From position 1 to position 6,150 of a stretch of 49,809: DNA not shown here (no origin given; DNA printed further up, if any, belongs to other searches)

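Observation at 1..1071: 98%-identical inverted repeat brackets the 5' RTX/poly-Ala cassette of the giant gene: candidate invertible N-terminal cassette or head-to-head paralogue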

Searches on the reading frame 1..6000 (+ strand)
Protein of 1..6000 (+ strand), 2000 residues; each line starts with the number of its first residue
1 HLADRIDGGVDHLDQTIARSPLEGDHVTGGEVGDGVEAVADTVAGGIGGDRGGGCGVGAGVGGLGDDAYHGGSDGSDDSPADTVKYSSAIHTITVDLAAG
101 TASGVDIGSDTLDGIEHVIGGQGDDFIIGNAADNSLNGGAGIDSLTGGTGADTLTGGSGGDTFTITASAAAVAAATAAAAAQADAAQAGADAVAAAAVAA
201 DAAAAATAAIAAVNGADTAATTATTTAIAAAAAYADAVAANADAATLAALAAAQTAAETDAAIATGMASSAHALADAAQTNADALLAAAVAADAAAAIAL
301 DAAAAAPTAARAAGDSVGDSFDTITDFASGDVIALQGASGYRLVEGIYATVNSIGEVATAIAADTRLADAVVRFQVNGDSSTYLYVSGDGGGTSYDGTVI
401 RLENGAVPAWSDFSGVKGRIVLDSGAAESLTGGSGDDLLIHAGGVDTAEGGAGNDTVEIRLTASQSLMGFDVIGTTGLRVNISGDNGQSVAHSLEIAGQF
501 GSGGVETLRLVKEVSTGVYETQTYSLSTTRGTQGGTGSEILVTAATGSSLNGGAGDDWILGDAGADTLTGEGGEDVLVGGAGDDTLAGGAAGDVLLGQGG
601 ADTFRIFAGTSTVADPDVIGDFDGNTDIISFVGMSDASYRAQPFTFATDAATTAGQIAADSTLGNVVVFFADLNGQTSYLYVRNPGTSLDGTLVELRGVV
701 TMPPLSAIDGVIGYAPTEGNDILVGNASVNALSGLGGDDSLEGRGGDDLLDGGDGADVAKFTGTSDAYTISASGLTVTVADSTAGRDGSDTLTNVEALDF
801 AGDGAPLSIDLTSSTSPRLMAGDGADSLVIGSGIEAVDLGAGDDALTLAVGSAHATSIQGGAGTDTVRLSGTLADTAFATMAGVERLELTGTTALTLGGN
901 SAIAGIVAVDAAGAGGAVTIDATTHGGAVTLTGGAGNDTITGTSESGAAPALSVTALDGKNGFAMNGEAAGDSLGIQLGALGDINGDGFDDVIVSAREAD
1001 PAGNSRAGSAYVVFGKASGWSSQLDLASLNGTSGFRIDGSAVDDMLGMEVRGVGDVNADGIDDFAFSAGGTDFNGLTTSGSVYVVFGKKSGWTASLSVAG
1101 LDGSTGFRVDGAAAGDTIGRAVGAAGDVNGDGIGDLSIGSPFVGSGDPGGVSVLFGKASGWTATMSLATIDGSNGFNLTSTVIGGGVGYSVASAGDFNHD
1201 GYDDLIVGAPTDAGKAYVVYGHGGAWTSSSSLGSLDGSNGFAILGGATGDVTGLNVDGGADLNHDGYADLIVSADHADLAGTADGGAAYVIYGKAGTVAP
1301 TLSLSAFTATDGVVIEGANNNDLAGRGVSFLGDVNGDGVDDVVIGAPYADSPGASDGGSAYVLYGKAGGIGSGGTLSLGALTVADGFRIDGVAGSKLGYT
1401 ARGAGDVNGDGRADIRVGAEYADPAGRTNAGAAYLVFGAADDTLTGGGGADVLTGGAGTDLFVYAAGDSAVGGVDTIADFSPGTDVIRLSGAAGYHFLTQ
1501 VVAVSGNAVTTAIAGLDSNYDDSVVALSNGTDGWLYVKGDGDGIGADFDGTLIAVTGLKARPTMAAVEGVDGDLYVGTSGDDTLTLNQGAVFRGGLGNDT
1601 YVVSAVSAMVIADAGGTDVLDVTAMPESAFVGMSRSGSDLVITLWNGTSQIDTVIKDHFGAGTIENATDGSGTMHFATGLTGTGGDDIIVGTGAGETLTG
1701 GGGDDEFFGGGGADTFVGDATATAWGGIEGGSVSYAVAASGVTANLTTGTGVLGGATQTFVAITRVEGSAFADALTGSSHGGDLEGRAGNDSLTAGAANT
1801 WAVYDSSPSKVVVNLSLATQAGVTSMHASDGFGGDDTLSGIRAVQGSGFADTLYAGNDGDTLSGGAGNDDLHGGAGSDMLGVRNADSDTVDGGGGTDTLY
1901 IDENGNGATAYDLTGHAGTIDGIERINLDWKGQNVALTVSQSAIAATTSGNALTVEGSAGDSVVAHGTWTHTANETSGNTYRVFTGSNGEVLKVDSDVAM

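Call 14: search_protein_families(library=pfam, proteins=[window:1-6000:+], max_evalue=0.01)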
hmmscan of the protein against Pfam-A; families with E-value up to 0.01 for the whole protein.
window:1-6000:+ (2000 aa): 4 families
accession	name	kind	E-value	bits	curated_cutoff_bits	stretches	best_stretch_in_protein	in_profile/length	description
PF01839.29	FG-GAP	-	9e-36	121.6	22.1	6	1188-1219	2-37/37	FG-GAP repeat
PF00353.25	HemolysinCabind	-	1.7e-24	85.9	23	6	1846-1880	2-36/36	RTX calcium-binding nonapeptide repeat (4 copies)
PF08548.17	Peptidase_M10_C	-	5e-08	33.4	20.7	1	1445-1509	85-150/193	Peptidase M10 serralysin C terminal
PF13517.12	FG-GAP_3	-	0.0063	17.5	26.9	1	1196-1272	1-61/61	FG-GAP-like repeat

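Call 15: search_protein_families(library=ncbifam, proteins=[window:1-6000:+], max_evalue=0.01)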
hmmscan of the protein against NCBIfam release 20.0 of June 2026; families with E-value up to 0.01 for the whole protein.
window:1-6000:+ (2000 aa): 8 families
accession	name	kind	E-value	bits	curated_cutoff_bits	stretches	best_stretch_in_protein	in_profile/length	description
NF035945.1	Zn_serralysin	subfamily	2.6e-33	115.9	500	5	114-201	318-401/462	serralysin family metalloprotease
NF050046.1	PueAB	exception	4.5e-22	78.2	670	3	427-607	387-558/616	polyurethane esterase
NF053766.1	ZapA_metallo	exception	3.1e-19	69.4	940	3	548-658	331-442/483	ZapA family metalloprotease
NF046115.1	Ca_rpt_SMc04171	equivalog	3.4e-16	59.5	625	3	412-649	288-535/574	SMc04171 family calcium-binding repeat protein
NF033943.0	RTX_toxin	subfamily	2.1e-12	46.1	1000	4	538-612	687-761/930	RTX family hemolysin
NF052454.1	BtaGlycanEglC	equivalog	5.3e-09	35.5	700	3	1435-1501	112-172/459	endo-1,3-1,4-beta-glycanase EglC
NF047539.1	XAC2610_fam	domain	3.4e-06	27.4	35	0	1194-1217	3-26/89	XAC2610-related protein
NF033203.1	entero_EhxA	exception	0.00037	18.7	2000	3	705-783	768-846/997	enterohemolysin EhxA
